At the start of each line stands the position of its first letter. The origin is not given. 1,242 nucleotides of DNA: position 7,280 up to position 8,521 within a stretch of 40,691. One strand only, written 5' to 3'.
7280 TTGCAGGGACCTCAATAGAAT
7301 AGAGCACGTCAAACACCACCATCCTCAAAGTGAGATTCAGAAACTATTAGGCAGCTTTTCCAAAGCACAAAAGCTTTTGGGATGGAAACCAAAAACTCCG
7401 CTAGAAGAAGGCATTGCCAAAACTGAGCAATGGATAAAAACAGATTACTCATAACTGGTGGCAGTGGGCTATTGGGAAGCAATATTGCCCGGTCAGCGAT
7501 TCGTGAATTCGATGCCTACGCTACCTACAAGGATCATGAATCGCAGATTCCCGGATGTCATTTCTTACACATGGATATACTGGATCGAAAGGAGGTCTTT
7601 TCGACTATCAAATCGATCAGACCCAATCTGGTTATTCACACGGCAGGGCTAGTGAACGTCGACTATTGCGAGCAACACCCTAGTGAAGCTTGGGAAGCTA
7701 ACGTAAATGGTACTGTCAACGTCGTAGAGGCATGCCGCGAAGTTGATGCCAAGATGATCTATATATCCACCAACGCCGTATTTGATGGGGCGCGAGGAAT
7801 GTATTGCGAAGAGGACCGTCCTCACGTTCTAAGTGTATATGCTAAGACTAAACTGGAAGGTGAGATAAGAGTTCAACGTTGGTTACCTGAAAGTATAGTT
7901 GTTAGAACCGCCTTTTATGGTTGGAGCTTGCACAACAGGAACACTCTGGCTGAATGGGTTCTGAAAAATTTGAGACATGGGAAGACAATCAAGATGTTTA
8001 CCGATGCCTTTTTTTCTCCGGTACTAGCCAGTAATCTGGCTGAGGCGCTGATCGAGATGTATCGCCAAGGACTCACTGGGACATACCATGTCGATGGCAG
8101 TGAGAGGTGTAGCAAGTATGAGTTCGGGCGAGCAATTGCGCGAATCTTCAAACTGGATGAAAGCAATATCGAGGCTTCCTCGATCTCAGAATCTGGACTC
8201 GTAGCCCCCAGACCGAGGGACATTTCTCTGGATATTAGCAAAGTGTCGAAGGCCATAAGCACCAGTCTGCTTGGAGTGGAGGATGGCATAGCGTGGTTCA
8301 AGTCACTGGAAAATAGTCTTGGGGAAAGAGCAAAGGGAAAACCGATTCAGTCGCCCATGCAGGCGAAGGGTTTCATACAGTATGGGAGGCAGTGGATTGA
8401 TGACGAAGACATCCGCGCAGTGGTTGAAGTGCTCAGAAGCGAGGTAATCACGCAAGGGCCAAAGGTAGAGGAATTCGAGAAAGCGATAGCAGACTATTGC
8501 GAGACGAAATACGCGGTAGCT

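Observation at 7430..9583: Gene fusion of an RmlD-like 4-ketoreductase with a PseC-type 4-aminotransferase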

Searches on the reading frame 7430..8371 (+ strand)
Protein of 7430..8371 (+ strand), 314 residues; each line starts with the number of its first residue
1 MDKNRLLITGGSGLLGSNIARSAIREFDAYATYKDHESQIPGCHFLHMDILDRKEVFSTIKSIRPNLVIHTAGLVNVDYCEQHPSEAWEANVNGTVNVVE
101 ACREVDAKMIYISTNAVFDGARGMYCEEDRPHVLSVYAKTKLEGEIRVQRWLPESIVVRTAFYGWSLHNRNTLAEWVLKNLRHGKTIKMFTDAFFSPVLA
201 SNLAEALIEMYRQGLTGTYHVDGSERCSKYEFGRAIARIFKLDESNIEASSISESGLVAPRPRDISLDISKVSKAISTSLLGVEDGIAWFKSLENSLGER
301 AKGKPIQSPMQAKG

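Call 9: search_solved_structures(query=window:7430-8371:+, show_alignments=2)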
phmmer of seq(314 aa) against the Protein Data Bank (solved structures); distinct sequences matched with E-value up to 0.001: 87 (the best 60 are shown).
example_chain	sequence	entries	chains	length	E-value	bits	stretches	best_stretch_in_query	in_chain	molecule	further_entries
2ggs_A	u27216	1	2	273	1.2e-36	129.5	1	5-282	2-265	273aa long hypothetical dTDP-4-dehydrorhamnose reductase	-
4ndn_E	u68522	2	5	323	5.9e-26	94.5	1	4-273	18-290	Methionine adenosyltransferase 2 subunit beta | Isoform 2 of Methionine adenosyltransferase 2 subunit beta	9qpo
4ktt_E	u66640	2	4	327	6.2e-26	94.4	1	4-273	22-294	Methionine adenosyltransferase 2 subunit beta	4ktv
2ydx_A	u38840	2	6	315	6.6e-26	94.3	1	4-273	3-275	METHIONINE ADENOSYLTRANSFERASE 2 SUBUNIT BETA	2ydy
30gd_E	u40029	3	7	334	6.7e-26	94.3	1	4-273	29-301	Isoform 1 of Methionine adenosyltransferase 2 subunit beta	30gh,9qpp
9gpi_D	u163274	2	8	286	4.5e-25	91.6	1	5-295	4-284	dTDP-4-dehydrorhamnose reductase, putative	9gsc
3sc6_A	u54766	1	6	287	7.8e-25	90.8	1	3-263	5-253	dTDP-4-dehydrorhamnose reductase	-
8g22_A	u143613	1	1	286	4.6e-21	78.4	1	7-272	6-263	dTDP-4-dehydrorhamnose reductase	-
1vl0_A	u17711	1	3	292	3.2e-20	75.7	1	43-245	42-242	DTDP-4-dehydrorhamnose reductase, rfbD ortholog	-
4wpg_A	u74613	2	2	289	1.3e-19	73.6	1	44-271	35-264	dTDP-4-dehydrorhamnose reductase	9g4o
5u9c_A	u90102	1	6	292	2.5e-19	72.7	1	3-267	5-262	dTDP-4-dehydrorhamnose Reductase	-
8ctr_A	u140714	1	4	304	1.6e-16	63.5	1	7-286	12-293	dTDP-4-dehydrorhamnose reductase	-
1kbz_A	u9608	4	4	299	1.5e-15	60.3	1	49-223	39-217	dTDP-glucose oxidoreductase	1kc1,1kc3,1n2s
9rl0_E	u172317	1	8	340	1.1e-11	47.6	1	6-128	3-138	CDP-tyvelose 2-epimerase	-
4qqr_A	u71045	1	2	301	4.8e-11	45.5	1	50-232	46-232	3,5-epimerase/4-reductase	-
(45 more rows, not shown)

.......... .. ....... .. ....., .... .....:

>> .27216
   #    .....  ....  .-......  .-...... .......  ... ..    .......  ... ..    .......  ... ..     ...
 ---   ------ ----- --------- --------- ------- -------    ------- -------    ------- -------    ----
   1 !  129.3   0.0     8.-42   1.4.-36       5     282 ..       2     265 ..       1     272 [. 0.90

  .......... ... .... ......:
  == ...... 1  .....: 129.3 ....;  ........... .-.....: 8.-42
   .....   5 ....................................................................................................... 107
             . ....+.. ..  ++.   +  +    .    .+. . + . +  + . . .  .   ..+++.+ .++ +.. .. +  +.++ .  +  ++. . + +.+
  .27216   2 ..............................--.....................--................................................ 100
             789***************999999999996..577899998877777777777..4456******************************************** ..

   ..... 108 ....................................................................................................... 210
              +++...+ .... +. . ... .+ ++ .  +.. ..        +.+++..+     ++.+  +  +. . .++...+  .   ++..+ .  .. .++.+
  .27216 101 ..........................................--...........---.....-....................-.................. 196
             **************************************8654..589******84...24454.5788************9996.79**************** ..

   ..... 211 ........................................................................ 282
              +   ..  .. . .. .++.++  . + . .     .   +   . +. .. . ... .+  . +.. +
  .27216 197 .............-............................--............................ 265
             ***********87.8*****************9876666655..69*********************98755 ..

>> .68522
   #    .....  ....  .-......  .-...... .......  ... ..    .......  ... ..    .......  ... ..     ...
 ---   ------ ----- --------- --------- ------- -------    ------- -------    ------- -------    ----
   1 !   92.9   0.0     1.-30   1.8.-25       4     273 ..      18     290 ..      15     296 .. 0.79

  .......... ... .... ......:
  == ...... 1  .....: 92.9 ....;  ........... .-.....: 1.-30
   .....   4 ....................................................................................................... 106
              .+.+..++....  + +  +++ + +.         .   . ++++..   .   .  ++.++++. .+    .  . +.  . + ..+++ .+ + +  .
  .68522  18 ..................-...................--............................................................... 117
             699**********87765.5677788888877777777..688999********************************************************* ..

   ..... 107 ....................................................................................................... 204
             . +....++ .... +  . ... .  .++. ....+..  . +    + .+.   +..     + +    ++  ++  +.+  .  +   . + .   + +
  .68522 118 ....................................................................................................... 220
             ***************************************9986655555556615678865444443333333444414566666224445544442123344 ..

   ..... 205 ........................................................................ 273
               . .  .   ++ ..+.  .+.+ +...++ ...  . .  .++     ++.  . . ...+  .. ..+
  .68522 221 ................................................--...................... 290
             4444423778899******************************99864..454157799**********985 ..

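Call 30: find_homologous_proteins(query=window:7430-8323:+)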
Query seq(298 aa) (298 aa): 925 proteins with E <= 0.001 among 2001 candidates; the best 120 are listed.
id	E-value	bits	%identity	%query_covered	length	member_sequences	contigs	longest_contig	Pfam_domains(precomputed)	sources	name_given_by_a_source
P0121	2.4e-122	426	63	99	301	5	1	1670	PF04321.24,PF16363.12,PF02719.22,PF01073.26,PF07993.19,PF01370.28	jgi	-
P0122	4.6e-122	425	63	99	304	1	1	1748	PF04321.24,PF16363.12,PF02719.22,PF01073.26,PF07993.19,PF01370.28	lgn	-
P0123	1.6e-116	406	61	99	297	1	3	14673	PF04321.24,PF16363.12,PF02719.22,PF01073.26,PF07993.19,PF01370.28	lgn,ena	-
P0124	4.9e-116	405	61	98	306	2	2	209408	PF04321.24,PF16363.12,PF02719.22,PF01073.26,PF07993.19,PF01370.28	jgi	jgi:dTDP-4-dehydrorhamnose reductase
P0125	7.6e-115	401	60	98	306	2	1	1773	PF04321.24,PF16363.12,PF02719.22,PF01073.26,PF07993.19,PF01370.28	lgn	-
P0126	1.0e-114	401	61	99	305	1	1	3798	PF04321.24,PF16363.12,PF02719.22,PF01073.26,PF07993.19,PF01370.28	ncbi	-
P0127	5.9e-114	398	61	98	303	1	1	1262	PF04321.24,PF16363.12,PF02719.22,PF01073.26,PF07993.19,PF01370.28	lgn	-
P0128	1.5e-113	397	59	98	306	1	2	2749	PF04321.24,PF16363.12,PF02719.22,PF01073.26,PF07993.19,PF01370.28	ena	-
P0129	2.1e-113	396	59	98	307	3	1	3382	PF04321.24,PF16363.12,PF02719.22,PF01073.26,PF07993.19,PF01370.28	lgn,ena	-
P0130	2.5e-113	396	60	99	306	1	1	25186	PF04321.24,PF16363.12,PF02719.22,PF01073.26,PF07993.19,PF01370.28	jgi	jgi:dTDP-4-dehydrorhamnose reductase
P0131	3.6e-113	396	61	98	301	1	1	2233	PF04321.24,PF16363.12,PF02719.22,PF01073.26,PF07993.19,PF01370.28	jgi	jgi:dTDP-4-dehydrorhamnose reductase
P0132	6.2e-113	395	59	98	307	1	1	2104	PF04321.24,PF16363.12,PF02719.22,PF01073.26,PF07993.19,PF01370.28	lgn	-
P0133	9.4e-113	394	60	98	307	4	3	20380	PF04321.24,PF16363.12,PF02719.22,PF01073.26,PF07993.19,PF01370.28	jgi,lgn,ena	-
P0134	8.5e-112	391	60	99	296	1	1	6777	PF04321.24,PF16363.12,PF02719.22,PF01073.26,PF07993.19,PF01370.28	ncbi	-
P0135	1.1e-111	391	59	99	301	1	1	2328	PF04321.24,PF16363.12,PF02719.22,PF01073.26,PF07993.19,PF01370.28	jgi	-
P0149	9.6e-106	371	56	98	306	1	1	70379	PF04321.24,PF16363.12,PF02719.22,PF01073.26,PF07993.19,PF01370.28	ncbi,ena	-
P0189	4.8e-89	316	48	96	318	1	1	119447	PF04321.24,PF16363.12,PF02719.22,PF01073.26,PF07993.19,PF01370.28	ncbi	ncbi:SDR family oxidoreductase [Chloroflexota bacterium]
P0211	2.7e-78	281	48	96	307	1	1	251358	PF04321.24,PF16363.12,PF02719.22,PF07993.19,PF01370.28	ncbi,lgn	-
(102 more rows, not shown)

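Call 31: find_encoding_contigs(protein=P0124, flank=8000, max_places=1)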
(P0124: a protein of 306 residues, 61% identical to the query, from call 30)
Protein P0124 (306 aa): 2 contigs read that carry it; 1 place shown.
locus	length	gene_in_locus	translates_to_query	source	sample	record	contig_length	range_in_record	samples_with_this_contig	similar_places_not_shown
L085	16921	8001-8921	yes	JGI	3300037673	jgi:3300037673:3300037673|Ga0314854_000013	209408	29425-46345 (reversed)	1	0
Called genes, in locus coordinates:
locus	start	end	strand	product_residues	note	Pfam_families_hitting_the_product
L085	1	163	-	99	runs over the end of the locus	PF04296:YlxR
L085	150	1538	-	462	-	PF08529:NusA_N, PF00575:S1, PF13184:KH_NusA_1st, PF26594:KH_NusA_2nd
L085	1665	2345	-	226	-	PF01168:Ala_racemase_N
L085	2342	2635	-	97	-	-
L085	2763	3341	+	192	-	PF01613:Flavin_Reduct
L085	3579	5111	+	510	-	PF00501:AMP-binding, PF13193:AMP-binding_C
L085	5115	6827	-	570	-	PF00999:Na_H_Exchanger, PF02254:TrkA_N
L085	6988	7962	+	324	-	PF01073:3Beta_HSD, PF01370:Epimerase, PF02719:Polysacc_synt_2, PF04321:RmlD_sub_bind, PF07993:NAD_binding_4 (faint), PF16363:GDP_Man_Dehyd, PF13460:NAD_binding_10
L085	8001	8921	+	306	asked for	PF01073:3Beta_HSD, PF01370:Epimerase, PF02719:Polysacc_synt_2, PF04321:RmlD_sub_bind, PF16363:GDP_Man_Dehyd, PF07993:NAD_binding_4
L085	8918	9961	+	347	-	PF03102:NeuB, PF08666:SAF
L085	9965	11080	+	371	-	PF13477:Glyco_trans_4_2, PF13579:Glyco_trans_4_4, PF13439:Glyco_transf_4, PF00982:Glyco_transf_20 (faint), PF00534:Glycos_transf_1, PF13692:Glyco_trans_1_4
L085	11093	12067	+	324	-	PF01408:GFO_IDH_MocA, PF22725:GFO_IDH_MocA_C3, PF02894:GFO_IDH_MocA_C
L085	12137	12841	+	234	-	PF02348:CTP_transf_3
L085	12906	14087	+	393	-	PF01041:DegT_DnrJ_EryC1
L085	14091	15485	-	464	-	PF01943:Polysacc_synt, PF13440:Polysacc_synt_3, PF03023:MurJ, PF01554:MatE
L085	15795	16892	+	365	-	-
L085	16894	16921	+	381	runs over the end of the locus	-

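Call 32: find_encoding_contigs(protein=P0149, flank=8000, max_places=1)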
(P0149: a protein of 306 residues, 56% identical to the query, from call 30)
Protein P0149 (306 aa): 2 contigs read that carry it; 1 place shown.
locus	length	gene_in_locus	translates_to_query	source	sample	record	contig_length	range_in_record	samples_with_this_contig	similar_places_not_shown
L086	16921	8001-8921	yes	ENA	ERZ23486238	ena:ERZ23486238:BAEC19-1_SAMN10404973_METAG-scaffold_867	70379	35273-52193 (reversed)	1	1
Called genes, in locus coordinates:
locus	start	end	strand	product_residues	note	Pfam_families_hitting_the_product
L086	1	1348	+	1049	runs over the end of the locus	PF07959:Fucose_pyrophosphorylase, PF00288:GHMP_kinases_N, PF08544:GHMP_kinases_C (weak)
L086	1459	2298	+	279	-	PF01061:ABC2_membrane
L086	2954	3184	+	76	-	-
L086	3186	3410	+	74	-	PF07927:HicA_toxin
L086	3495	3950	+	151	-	PF12910:PHD_like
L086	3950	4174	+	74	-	PF07927:HicA_toxin (weak)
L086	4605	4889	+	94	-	-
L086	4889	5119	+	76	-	PF07927:HicA_toxin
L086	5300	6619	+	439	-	PF00005:ABC_tran, PF14524:Wzt_C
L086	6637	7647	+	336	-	PF00106:adh_short (weak), PF01073:3Beta_HSD, PF01370:Epimerase, PF02719:Polysacc_synt_2, PF04321:RmlD_sub_bind, PF16363:GDP_Man_Dehyd, PF13460:NAD_binding_10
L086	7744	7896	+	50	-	PF01041:DegT_DnrJ_EryC1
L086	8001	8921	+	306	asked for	PF01370:Epimerase, PF02719:Polysacc_synt_2, PF04321:RmlD_sub_bind, PF01073:3Beta_HSD, PF16363:GDP_Man_Dehyd, PF07993:NAD_binding_4 (weak)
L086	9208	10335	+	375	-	PF13489:Methyltransf_23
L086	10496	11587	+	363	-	PF03102:NeuB, PF08666:SAF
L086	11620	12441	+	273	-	PF02348:CTP_transf_3, PF12804:NTP_transf_3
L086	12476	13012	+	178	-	PF13302:Acetyltransf_3, PF13420:Acetyltransf_4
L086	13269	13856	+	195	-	-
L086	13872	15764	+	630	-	-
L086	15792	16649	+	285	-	PF05050:Methyltransf_21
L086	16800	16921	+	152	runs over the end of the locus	PF13477:Glyco_trans_4_2 (faint)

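Call 33: find_encoding_contigs(protein=P0189, flank=8000, max_places=1)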
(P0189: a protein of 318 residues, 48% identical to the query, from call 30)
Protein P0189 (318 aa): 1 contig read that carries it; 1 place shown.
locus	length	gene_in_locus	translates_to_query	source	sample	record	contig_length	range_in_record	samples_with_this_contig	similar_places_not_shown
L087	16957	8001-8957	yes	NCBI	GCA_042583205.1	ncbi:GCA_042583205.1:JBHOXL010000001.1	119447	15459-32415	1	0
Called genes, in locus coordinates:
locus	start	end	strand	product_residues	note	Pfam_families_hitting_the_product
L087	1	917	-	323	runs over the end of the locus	PF08240:ADH_N, PF00107:ADH_zinc_N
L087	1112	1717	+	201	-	PF01161:PBP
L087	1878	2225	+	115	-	PF00190:Cupin_1 (weak), PF02311:AraC_binding (weak), PF07883:Cupin_2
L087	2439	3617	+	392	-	PF01053:Cys_Met_Meta_PP, PF00155:Aminotran_1_2 (weak), PF01212:Beta_elim_lyase, PF06838:Met_gamma_lyase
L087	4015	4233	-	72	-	-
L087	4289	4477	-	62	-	PF12728:HTH_17, PF00376:MerR (weak)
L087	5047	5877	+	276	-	-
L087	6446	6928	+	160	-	PF03720:UDPG_MGDP_dh_C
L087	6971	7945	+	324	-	PF00106:adh_short (weak), PF01073:3Beta_HSD, PF01370:Epimerase, PF02719:Polysacc_synt_2, PF04321:RmlD_sub_bind, PF05368:NmrA (weak), PF16363:GDP_Man_Dehyd, PF13460:NAD_binding_10, +1 more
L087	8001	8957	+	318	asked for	PF01073:3Beta_HSD (weak), PF01370:Epimerase, PF02719:Polysacc_synt_2, PF04321:RmlD_sub_bind, PF16363:GDP_Man_Dehyd, PF07993:NAD_binding_4 (weak)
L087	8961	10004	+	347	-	PF03102:NeuB, PF08666:SAF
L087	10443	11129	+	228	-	PF00534:Glycos_transf_1, PF13692:Glyco_trans_1_4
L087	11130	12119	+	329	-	PF01408:GFO_IDH_MocA, PF02894:GFO_IDH_MocA_C, PF22725:GFO_IDH_MocA_C3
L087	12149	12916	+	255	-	PF02348:CTP_transf_3, PF12804:NTP_transf_3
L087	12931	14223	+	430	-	PF00202:Aminotran_3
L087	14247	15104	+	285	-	PF00535:Glycos_transf_2, PF13641:Glyco_tranf_2_3, PF13632:Glyco_trans_2_3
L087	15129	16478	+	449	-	PF02826:2-Hacid_dh_C (faint), PF03446:NAD_binding_2 (weak), PF03721:UDPG_MGDP_dh_N, PF00984:UDPG_MGDP_dh, PF03720:UDPG_MGDP_dh_C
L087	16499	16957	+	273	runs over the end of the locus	PF08241:Methyltransf_11 (faint), PF13649:Methyltransf_25 (weak), PF13847:Methyltransf_31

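Call 34: find_encoding_contigs(protein=P0211, flank=8000, max_places=1)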
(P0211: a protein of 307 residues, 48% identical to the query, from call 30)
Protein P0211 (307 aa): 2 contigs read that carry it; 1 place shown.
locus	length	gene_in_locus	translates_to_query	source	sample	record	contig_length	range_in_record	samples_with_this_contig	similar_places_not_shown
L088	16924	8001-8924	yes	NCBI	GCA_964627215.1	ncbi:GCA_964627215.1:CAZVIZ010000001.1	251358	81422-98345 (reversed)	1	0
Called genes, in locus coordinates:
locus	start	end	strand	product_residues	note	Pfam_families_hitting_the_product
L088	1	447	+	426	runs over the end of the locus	PF04464:Glyphos_transf, PF02350:Epimerase_2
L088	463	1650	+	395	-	PF00534:Glycos_transf_1, PF13692:Glyco_trans_1_4, PF13524:Glyco_trans_1_2 (weak)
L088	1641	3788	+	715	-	PF09971:DUF2206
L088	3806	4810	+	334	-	PF01073:3Beta_HSD, PF01370:Epimerase, PF02719:Polysacc_synt_2, PF07993:NAD_binding_4 (faint), PF16363:GDP_Man_Dehyd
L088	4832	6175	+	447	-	PF03721:UDPG_MGDP_dh_N, PF00984:UDPG_MGDP_dh, PF03720:UDPG_MGDP_dh_C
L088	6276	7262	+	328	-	PF01073:3Beta_HSD, PF01370:Epimerase, PF02719:Polysacc_synt_2, PF04321:RmlD_sub_bind (weak), PF16363:GDP_Man_Dehyd, PF13460:NAD_binding_10 (weak)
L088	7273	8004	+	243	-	PF05175:MTS (weak), PF13489:Methyltransf_23, PF01209:Ubie_methyltran, PF08003:Methyltransf_9, PF13847:Methyltransf_31, PF08241:Methyltransf_11, PF08242:Methyltransf_12, PF13649:Methyltransf_25, +1 more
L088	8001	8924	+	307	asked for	PF01370:Epimerase, PF04321:RmlD_sub_bind, PF07993:NAD_binding_4 (faint), PF16363:GDP_Man_Dehyd, PF02719:Polysacc_synt_2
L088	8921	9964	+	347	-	PF03102:NeuB, PF08666:SAF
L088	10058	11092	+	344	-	PF13439:Glyco_transf_4 (weak), PF13579:Glyco_trans_4_4 (faint), PF13477:Glyco_trans_4_2, PF00534:Glycos_transf_1, PF13692:Glyco_trans_1_4, PF13524:Glyco_trans_1_2, PF22772:WsaF_C (weak)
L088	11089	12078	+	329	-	PF01408:GFO_IDH_MocA, PF02894:GFO_IDH_MocA_C, PF22725:GFO_IDH_MocA_C3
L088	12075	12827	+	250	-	PF02348:CTP_transf_3, PF12804:NTP_transf_3 (weak)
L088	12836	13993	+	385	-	PF01041:DegT_DnrJ_EryC1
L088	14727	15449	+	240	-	-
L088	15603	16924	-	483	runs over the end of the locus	PF01943:Polysacc_synt, PF13440:Polysacc_synt_3, PF01554:MatE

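Call 37: search_solved_structures(query=L085:6988-7962:+, max_evalue=1e-30)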
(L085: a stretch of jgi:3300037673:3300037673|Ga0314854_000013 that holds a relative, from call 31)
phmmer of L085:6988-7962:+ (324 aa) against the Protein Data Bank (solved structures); distinct sequences matched with E-value up to 1e-30: 11.
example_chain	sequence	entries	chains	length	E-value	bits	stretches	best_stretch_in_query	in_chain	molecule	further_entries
2gn4_A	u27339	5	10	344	6.3e-112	377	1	3-320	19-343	UDP-GlcNAc C6 dehydratase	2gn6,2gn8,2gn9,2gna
3vvb_A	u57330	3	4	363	1.6e-74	254.2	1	2-321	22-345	CapE | Capsular polysaccharide synthesis enzyme Cap8E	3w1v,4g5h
3vvc_A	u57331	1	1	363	5.7e-74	252.3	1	2-321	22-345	Capsular polysaccharide synthesis enzyme Cap8E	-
6bwc_A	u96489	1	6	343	2.4e-73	250.3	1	3-321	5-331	Polysaccharide biosynthesis protein CapD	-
4j2o_A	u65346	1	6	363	2.3e-71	243.8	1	3-321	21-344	UDP-N-acetylglucosamine 4,6-dehydratase/5-epimerase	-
4tqg_A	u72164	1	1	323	3.7e-44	154.4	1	3-283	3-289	Putative dTDP-d-glucose 4 6-dehydratase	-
5bjy_A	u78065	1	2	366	6.3e-35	124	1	3-281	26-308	WlaL protein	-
5bju_A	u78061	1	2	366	8.3e-34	120.4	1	3-281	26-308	WlaL protein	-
5bjw_A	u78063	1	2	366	3e-33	118.5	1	3-281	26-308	WlaL protein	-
5bjx_A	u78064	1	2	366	4.1e-33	118.1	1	3-281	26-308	WlaL protein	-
5bjv_A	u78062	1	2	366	2.8e-32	115.3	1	3-281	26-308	WlaL protein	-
